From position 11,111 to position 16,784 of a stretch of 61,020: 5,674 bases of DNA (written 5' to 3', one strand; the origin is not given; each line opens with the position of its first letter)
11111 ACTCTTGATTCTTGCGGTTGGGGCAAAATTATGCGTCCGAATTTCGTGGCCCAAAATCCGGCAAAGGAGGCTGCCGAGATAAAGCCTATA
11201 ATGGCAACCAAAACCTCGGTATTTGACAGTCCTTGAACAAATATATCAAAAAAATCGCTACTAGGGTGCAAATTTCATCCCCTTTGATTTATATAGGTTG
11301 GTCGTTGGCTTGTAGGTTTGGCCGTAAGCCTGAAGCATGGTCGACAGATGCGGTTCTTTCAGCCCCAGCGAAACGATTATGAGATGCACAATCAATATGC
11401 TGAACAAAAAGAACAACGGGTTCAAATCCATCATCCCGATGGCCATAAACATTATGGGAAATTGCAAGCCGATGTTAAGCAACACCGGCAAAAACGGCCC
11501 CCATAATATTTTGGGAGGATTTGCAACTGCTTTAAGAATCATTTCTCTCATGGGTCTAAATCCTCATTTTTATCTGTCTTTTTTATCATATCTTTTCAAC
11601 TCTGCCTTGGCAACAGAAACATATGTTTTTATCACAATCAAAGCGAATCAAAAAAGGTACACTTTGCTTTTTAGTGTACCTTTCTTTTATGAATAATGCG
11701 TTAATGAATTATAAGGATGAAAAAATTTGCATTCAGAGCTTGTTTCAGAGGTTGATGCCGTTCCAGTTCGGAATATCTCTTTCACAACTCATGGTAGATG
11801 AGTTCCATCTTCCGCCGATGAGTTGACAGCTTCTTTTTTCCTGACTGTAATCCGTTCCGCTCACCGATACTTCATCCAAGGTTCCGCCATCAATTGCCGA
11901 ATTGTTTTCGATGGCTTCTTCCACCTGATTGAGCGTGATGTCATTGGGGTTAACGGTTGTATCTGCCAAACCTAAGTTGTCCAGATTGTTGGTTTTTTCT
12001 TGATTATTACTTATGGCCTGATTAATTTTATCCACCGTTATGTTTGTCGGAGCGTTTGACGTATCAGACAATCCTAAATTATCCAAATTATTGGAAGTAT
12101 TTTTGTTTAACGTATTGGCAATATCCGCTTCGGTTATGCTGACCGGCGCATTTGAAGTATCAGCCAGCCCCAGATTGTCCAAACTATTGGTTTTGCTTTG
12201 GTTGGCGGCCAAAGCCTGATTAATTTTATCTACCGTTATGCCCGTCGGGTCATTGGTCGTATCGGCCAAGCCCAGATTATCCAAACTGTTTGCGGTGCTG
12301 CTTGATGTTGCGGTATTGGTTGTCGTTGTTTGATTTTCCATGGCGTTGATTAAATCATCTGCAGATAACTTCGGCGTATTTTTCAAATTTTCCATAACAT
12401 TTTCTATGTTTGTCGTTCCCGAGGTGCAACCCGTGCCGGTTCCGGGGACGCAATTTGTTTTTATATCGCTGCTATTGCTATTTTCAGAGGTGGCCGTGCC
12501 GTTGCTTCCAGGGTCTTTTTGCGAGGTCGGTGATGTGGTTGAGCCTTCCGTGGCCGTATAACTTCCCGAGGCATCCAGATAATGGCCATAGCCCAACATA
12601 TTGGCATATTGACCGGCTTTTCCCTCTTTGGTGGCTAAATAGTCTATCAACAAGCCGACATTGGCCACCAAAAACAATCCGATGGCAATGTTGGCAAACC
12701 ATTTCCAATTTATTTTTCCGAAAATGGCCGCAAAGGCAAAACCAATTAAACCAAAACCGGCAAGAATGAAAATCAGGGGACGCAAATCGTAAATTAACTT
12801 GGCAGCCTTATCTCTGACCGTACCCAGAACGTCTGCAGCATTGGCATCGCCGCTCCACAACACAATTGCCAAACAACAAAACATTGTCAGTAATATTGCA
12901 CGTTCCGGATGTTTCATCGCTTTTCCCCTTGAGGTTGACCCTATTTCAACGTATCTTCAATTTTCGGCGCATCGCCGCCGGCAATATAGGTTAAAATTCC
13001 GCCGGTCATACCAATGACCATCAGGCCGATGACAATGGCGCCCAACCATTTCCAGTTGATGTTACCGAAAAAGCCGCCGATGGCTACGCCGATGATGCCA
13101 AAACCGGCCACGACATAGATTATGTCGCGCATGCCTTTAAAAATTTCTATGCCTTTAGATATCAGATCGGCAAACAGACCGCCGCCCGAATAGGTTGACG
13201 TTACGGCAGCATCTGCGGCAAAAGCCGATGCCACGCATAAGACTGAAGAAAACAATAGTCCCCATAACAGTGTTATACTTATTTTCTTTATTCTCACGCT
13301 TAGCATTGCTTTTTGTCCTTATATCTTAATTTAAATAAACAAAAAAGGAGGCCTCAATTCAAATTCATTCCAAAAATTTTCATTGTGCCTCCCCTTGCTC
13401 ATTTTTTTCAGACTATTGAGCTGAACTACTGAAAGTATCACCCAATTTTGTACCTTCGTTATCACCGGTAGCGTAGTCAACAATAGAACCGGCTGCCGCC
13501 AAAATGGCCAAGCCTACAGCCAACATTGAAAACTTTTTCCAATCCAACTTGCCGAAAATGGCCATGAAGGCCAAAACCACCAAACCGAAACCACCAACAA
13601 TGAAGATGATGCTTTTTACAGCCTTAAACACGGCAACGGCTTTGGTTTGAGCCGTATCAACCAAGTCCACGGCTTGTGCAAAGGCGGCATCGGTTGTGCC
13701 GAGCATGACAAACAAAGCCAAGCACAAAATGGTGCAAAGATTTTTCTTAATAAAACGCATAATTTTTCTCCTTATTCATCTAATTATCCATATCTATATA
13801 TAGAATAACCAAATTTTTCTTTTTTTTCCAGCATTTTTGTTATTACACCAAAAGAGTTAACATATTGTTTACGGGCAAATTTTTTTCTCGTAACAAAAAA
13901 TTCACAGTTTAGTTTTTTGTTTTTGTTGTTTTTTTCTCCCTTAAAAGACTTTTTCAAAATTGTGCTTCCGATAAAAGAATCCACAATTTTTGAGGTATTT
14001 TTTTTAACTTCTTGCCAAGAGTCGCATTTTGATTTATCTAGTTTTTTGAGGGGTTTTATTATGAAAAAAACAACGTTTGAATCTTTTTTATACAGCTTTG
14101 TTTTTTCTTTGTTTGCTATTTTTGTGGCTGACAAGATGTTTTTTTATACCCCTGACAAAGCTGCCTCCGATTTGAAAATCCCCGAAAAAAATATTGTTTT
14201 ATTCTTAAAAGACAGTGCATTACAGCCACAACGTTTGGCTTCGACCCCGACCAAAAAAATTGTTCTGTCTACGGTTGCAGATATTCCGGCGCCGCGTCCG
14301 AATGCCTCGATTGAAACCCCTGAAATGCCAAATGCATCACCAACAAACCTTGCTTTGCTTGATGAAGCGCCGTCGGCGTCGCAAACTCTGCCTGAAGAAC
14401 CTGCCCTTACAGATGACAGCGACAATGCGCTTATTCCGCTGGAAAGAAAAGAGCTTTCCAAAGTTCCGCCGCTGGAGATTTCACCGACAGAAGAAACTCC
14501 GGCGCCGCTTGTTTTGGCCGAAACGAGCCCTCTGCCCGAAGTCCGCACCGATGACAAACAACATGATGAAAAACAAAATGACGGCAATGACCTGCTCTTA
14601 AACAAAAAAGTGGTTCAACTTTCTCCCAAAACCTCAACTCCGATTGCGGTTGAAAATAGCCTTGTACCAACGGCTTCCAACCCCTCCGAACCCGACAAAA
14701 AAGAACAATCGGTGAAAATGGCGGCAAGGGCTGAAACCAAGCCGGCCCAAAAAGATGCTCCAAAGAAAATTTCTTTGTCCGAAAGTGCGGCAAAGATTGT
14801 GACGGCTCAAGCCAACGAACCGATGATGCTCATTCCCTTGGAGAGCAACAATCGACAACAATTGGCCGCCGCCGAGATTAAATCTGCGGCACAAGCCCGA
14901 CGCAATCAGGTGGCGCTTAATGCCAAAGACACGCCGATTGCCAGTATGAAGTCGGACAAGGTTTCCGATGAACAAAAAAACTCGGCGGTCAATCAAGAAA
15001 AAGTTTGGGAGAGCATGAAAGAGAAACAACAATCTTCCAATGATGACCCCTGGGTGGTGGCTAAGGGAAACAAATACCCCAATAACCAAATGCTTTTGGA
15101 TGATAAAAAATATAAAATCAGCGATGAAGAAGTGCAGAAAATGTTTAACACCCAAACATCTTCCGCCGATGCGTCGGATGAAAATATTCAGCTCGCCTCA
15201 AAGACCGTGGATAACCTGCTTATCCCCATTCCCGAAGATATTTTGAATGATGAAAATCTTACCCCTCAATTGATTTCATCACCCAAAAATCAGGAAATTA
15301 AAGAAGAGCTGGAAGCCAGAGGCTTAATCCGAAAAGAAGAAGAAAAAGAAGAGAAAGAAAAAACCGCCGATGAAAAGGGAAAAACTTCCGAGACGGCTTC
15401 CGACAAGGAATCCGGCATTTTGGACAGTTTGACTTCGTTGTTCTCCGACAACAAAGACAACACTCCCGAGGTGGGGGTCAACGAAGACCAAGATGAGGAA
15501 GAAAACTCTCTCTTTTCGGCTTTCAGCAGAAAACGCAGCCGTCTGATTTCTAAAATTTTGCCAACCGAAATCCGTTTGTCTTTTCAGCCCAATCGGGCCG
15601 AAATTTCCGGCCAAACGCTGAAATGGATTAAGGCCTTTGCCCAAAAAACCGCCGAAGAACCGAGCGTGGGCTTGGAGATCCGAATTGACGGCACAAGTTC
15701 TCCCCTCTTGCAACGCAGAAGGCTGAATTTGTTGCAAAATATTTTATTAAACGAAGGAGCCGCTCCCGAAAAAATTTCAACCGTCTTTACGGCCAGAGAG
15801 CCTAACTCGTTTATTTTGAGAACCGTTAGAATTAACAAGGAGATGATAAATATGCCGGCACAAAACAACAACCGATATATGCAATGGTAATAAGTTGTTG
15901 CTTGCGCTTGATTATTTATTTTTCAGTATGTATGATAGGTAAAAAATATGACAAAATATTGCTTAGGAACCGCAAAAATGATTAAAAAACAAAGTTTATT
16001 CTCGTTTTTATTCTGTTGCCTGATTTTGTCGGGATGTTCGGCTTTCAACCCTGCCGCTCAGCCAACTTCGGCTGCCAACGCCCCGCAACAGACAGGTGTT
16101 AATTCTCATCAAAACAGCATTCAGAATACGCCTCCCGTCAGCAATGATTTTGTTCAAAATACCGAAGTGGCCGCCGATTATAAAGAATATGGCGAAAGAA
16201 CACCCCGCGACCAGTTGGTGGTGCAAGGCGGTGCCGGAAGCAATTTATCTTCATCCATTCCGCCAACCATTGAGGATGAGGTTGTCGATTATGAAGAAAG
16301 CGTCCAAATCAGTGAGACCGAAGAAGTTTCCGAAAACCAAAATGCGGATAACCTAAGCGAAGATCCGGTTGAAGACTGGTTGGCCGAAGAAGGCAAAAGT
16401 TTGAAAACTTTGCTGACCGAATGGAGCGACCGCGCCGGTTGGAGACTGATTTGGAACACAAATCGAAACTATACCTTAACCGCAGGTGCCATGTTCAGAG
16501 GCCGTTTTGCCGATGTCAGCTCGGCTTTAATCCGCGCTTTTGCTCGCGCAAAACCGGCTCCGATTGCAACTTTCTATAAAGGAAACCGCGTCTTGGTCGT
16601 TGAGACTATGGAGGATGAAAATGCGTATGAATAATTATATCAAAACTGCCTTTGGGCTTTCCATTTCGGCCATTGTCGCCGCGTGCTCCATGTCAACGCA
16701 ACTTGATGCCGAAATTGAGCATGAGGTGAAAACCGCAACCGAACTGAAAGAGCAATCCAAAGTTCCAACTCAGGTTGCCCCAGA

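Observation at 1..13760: VirB-type T4SS operon in which the VirB5-VirB7 interval is replaced by six secreted coiled-coil proteins and no VirB6 is visible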

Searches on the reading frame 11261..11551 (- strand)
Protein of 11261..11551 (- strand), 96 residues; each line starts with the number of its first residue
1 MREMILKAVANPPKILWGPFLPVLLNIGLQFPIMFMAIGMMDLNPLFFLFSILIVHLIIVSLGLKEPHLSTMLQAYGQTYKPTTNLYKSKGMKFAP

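Call 3: search_protein_families(library=pfam, proteins=[window:11261-11551:-], max_evalue=1)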
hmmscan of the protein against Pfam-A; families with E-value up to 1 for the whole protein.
window:11261-11551:- (96 aa): 0 families

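Call 7: search_protein_families(library=ncbifam, proteins=[window:11261-11551:-], max_evalue=0.1)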
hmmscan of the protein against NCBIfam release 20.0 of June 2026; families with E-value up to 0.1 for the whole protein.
window:11261-11551:- (96 aa): 0 families
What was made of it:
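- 11261..11551 (-): virB3-like gene (96 aa, hydrophobic hairpin). No Pfam or NCBIfam hit (calls 3, 7).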

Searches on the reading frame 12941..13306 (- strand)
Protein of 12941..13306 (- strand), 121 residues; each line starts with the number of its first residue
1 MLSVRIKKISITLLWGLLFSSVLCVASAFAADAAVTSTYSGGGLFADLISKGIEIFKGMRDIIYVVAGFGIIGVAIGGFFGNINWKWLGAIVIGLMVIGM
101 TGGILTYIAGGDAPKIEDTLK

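Call 3: search_protein_families(library=pfam, proteins=[window:12941-13306:-], max_evalue=1)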
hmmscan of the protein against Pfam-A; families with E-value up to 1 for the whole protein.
window:12941-13306:- (121 aa): 3 families
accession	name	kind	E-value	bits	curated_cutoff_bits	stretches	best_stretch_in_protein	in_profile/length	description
PF04956.18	TrbC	-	0.00015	22.3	27.9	1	9-108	9-98/98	TrbC/VIRB2 pilin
PF09163.16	Form-deh_trans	-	0.025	14.8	22.1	0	85-100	12-27/44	Formate dehydrogenase N, transmembrane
PF06781.17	CrgA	-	0.068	13.8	24.8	1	85-117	32-64/89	Cell division protein CrgA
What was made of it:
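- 12941..13306 (-): virB2-like pilin gene b (121 aa). PF04956, E 1.5e-4, below the Pfam cut-off (call 3).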

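Call 7: search_protein_families(library=ncbifam, proteins=[window:12941-13306:-], max_evalue=0.1)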
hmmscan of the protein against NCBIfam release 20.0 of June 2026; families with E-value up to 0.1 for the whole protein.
window:12941-13306:- (121 aa): 1 family
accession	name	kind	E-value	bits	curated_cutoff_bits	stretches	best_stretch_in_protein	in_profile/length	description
NF038392.1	div_DrpB_YedR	equivalog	0.015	15.6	50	1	63-110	32-79/86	cell division protein DrpB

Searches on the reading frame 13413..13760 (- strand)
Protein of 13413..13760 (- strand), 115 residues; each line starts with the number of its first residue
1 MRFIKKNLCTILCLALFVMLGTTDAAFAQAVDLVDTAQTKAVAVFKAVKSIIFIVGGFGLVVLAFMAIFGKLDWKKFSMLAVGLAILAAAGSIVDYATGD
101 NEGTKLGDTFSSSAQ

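Call 3: search_protein_families(library=pfam, proteins=[window:13413-13760:-], max_evalue=1)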
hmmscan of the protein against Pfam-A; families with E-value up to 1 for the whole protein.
window:13413-13760:- (115 aa): 6 families
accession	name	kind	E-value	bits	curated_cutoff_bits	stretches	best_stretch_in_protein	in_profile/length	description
PF04956.18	TrbC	-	2e-12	47.6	27.9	1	3-96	5-97/98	TrbC/VIRB2 pilin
PF05090.19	HTTM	-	0.0049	16.9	27.7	1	9-74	194-259/259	HTTM domain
PF16945.10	Phage_r1t_holin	-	0.011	16.2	26.9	1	69-105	31-67/72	Putative lactococcus lactis phage r1t holin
PF14015.11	DUF4231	-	0.071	14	24.7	1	30-94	2-58/103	Protein of unknown function (DUF4231)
PF11144.14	DUF2920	-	0.25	10.9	24.7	1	46-84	31-69/400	Protein of unknown function (DUF2920)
PF16479.10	DUF5056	-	0.55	11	28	1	5-53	40-88/93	Domain of unknown function (DUF5056)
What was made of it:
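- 13413..13760 (-): virB2-like pilin gene a (115 aa). PF04956 TrbC/VirB2, E 2e-12 (call 3).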

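Call 7: search_protein_families(library=ncbifam, proteins=[window:13413-13760:-], max_evalue=0.1)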
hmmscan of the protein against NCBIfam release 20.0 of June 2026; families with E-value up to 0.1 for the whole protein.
window:13413-13760:- (115 aa): 1 family
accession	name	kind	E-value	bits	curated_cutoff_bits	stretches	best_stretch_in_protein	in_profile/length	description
NF045890.1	conj_pls20_p028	equivalog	0.0017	17.3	150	1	7-89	23-102/377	pLS20_p028 family conjugation system transmembrane protein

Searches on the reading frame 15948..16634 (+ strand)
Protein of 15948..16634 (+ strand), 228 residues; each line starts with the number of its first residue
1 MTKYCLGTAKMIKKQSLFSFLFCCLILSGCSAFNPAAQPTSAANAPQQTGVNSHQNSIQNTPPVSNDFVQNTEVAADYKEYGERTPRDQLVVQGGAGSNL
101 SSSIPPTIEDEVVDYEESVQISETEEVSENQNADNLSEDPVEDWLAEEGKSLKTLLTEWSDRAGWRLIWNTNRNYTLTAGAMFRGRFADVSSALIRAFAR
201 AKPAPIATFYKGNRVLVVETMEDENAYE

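Call 9: search_protein_families(library=pfam, proteins=[window:15948-16634:+], max_evalue=0.001)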
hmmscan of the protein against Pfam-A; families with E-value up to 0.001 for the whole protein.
window:15948-16634:+ (228 aa): 1 family
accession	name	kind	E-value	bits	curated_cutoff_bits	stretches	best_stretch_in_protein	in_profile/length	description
PF10671.14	TcpQ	-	2.7e-16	59.8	27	1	143-219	2-78/80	Toxin co-regulated pilus biosynthesis protein Q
